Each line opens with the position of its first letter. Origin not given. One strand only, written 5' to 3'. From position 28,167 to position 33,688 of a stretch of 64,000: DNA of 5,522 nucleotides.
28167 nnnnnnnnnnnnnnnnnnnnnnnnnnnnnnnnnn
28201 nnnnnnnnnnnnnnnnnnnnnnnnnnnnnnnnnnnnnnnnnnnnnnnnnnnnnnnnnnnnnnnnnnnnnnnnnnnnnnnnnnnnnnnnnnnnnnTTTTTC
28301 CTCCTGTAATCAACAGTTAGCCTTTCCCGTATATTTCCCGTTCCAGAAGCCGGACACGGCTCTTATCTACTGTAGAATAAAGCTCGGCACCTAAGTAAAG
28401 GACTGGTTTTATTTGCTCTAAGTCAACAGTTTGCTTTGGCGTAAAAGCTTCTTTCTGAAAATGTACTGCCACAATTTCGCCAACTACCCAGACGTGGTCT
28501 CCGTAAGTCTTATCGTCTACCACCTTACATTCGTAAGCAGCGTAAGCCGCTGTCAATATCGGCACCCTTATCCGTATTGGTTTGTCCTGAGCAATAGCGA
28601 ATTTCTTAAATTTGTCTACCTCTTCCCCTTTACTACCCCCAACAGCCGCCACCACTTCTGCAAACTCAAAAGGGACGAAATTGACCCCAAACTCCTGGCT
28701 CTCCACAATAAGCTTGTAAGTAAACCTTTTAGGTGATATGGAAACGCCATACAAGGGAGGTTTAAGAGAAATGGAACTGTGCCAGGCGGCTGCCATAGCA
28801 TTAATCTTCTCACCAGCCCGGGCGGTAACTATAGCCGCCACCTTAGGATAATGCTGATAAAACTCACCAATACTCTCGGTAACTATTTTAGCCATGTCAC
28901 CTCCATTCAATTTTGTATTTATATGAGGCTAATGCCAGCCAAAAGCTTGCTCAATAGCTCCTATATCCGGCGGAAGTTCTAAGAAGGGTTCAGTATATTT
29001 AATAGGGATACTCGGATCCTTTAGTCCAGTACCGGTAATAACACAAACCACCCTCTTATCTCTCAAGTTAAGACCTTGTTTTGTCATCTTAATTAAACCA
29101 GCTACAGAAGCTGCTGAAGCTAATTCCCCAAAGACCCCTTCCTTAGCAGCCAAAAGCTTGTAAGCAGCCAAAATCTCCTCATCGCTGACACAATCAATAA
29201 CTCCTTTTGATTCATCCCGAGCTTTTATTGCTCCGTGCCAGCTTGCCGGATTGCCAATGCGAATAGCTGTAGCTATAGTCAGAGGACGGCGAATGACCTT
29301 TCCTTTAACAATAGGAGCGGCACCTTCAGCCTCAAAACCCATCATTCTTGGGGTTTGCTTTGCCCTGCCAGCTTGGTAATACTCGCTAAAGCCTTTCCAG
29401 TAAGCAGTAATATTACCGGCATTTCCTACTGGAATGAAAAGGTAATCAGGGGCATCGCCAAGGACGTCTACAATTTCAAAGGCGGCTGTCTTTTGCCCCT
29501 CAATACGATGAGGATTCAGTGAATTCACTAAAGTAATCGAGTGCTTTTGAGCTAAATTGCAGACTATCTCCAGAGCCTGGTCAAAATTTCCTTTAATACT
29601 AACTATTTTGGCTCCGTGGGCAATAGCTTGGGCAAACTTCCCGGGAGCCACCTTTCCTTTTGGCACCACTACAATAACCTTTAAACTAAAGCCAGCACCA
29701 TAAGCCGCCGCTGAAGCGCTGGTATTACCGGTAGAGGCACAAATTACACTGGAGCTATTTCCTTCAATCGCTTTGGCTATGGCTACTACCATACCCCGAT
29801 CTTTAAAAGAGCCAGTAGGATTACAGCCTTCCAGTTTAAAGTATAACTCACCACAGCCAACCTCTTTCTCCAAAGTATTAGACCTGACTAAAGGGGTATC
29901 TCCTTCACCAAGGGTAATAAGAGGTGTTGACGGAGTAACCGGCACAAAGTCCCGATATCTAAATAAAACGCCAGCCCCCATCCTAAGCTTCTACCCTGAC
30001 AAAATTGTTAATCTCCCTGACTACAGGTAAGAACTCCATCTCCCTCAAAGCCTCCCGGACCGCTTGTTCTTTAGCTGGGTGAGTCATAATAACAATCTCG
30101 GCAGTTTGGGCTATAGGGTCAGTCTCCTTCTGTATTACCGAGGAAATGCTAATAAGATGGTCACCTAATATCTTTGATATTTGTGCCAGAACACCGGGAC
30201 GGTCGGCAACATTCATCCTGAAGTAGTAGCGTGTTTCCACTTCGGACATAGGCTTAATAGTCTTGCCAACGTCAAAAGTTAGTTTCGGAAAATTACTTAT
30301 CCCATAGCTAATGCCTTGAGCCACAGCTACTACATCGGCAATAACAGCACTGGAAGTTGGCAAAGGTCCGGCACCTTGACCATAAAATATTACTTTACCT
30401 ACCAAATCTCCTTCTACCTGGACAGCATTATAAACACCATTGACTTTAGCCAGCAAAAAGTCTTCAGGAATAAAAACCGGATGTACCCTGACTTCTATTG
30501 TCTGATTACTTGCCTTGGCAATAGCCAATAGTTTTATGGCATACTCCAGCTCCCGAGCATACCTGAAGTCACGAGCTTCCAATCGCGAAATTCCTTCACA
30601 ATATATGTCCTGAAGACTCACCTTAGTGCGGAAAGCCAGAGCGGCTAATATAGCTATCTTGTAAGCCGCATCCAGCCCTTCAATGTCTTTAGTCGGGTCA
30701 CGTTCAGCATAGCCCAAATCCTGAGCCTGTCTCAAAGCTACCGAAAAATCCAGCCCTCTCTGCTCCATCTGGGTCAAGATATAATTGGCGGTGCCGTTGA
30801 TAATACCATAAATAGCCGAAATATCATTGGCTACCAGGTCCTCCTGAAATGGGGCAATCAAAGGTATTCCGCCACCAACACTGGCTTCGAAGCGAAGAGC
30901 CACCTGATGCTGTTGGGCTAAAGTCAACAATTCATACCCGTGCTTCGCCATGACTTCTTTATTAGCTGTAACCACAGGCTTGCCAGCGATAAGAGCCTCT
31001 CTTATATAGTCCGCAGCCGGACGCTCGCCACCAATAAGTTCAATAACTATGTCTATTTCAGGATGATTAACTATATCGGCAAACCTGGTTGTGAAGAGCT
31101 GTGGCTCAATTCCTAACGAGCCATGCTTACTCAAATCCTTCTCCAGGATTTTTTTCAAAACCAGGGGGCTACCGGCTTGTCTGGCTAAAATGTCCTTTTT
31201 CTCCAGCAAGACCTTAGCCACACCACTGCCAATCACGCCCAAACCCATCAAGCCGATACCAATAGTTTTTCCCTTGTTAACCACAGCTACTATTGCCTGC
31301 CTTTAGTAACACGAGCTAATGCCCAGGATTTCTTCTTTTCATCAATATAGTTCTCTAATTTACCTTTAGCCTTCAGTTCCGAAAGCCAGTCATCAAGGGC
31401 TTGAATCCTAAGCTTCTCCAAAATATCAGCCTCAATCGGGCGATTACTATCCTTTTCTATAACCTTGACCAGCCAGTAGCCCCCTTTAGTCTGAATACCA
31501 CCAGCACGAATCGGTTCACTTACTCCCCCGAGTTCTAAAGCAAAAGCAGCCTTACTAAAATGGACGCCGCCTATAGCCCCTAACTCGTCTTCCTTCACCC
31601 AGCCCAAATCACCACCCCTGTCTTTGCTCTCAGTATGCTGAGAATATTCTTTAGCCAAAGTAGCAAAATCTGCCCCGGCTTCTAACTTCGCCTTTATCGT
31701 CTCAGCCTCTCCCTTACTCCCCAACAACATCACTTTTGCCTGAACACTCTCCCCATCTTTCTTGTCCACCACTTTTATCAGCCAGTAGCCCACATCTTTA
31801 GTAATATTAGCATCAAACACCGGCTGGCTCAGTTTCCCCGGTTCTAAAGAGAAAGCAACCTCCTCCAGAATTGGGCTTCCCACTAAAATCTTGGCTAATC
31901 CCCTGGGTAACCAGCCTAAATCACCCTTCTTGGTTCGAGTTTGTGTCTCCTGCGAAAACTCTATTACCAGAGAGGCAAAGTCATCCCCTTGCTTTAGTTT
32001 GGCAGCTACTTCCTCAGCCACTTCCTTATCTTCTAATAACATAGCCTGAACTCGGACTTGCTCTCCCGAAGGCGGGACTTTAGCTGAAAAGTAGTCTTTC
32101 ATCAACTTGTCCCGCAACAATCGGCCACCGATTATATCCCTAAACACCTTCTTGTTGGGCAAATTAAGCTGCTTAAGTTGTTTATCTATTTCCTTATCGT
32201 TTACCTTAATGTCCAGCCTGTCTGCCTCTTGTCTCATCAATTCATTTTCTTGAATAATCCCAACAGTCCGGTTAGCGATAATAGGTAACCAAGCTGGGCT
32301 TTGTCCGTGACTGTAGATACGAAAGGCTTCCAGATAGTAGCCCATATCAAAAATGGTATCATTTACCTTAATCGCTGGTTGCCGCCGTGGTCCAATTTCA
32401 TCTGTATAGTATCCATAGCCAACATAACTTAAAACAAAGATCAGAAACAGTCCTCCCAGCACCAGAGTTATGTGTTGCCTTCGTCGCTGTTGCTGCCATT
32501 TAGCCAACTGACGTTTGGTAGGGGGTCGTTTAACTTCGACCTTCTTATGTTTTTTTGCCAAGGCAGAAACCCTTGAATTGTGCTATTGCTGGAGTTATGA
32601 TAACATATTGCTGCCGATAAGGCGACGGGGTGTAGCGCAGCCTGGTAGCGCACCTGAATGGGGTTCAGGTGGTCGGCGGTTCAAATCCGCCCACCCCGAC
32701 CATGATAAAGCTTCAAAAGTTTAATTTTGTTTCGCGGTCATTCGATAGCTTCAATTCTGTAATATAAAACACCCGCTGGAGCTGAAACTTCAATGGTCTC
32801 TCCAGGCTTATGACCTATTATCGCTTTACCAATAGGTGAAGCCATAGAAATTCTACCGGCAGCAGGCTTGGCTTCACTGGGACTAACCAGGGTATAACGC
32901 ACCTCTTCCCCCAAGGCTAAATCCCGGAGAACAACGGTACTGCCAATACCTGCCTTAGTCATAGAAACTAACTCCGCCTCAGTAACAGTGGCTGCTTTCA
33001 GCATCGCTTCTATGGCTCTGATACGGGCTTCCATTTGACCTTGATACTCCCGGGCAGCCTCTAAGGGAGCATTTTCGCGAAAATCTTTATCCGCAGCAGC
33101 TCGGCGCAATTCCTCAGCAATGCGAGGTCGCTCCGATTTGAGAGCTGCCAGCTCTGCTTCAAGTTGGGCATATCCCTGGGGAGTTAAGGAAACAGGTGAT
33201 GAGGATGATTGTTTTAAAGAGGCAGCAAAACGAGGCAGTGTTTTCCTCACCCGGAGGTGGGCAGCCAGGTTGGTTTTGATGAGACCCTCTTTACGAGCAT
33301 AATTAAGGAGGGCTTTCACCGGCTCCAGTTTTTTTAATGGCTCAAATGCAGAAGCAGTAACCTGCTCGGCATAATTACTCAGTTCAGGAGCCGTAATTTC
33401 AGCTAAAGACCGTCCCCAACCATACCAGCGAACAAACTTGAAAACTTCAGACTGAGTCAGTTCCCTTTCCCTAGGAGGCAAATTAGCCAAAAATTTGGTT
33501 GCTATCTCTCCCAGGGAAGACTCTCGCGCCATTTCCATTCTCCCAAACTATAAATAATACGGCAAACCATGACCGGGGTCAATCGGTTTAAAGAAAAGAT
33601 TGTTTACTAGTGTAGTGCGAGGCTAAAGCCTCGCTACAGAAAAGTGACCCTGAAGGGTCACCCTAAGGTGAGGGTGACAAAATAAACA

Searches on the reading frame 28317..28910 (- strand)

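Call 52: search_protein_families(library=pfam, proteins=[window:28317-28910:-], max_evalue=0.00001)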
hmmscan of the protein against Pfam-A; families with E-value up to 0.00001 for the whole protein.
window:28317-28910:- (197 aa): 1 family
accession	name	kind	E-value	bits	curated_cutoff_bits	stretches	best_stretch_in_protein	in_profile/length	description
PF01613.24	Flavin_Reduct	-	2e-34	119.4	27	1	20-170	3-142/153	Flavin reductase like domain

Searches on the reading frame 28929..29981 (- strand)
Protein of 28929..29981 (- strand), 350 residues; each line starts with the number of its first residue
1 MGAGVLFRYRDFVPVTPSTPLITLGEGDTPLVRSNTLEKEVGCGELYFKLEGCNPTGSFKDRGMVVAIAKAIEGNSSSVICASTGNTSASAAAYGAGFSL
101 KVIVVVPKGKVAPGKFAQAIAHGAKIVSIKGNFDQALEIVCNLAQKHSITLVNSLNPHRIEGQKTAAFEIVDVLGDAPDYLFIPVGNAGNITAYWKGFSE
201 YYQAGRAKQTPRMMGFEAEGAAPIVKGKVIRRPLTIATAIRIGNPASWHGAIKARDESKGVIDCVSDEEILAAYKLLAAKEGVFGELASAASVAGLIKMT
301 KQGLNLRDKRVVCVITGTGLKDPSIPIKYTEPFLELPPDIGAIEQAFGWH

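Call 52: search_protein_families(library=pfam, proteins=[window:28929-29981:-], max_evalue=0.00001)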
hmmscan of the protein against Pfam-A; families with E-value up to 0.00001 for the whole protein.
window:28929-29981:- (350 aa): 1 family
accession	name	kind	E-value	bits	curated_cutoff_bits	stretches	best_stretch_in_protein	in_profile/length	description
PF00291.31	PALP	-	3.3e-75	253.6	35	1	22-317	1-295/295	Pyridoxal-phosphate dependent enzyme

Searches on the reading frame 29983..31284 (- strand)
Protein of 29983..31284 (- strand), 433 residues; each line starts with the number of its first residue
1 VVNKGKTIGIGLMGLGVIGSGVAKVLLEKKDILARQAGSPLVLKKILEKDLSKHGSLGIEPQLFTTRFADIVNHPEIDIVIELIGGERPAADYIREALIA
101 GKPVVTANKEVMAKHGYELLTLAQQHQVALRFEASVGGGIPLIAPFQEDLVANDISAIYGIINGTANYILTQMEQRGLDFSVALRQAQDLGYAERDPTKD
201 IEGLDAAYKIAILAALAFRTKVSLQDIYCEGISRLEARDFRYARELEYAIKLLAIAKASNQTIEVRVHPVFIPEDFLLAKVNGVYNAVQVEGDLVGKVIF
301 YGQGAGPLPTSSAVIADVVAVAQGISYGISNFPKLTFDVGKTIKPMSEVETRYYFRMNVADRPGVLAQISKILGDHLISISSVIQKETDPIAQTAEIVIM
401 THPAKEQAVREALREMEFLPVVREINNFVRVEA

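Call 52: search_protein_families(library=pfam, proteins=[window:29983-31284:-], max_evalue=0.00001)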
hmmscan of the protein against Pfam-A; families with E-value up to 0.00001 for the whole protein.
window:29983-31284:- (433 aa): 3 families
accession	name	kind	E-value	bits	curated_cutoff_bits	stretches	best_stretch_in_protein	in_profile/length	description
PF00742.24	Homoserine_dh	-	1e-63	214.7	22.9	1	141-319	1-173/173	Homoserine dehydrogenase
PF03447.22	NAD_binding_3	-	3.7e-18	66.8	24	1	14-133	1-116/116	Homoserine dehydrogenase, NAD binding domain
PF01842.31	ACT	-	4.3e-10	39.6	27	1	355-415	3-63/66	ACT domain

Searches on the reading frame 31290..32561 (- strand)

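Call 52: search_protein_families(library=pfam, proteins=[window:31290-32561:-], max_evalue=0.00001)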
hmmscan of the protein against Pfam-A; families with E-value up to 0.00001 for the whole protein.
window:31290-32561:- (423 aa): 3 families
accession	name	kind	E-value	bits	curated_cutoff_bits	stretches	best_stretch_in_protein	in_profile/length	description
PF00639.27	Rotamase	-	2.4e-28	99.4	21.7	2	284-368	20-96/97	PPIC-type PPIASE domain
PF13616.12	Rotamase_3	-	1.2e-25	90.8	22.5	2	283-370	37-115/116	PPIC-type PPIASE domain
PF13145.12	Rotamase_2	-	4.6e-12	47.2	27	1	283-372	33-110/121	PPIC-type PPIASE domain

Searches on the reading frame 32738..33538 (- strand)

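Call 52: search_protein_families(library=pfam, proteins=[window:32738-33538:-], max_evalue=0.00001)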
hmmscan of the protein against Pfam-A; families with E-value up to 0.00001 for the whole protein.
window:32738-33538:- (266 aa): 2 families
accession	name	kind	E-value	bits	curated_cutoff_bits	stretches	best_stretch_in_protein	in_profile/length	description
PF01272.25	GreA_GreB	-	1.3e-22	80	26.9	1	195-266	5-76/77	Transcription elongation factor, GreA/GreB, C-term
PF03449.20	GreA_GreB_N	-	8.3e-19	68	24.5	1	117-185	2-71/71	Transcription elongation factor, N-terminal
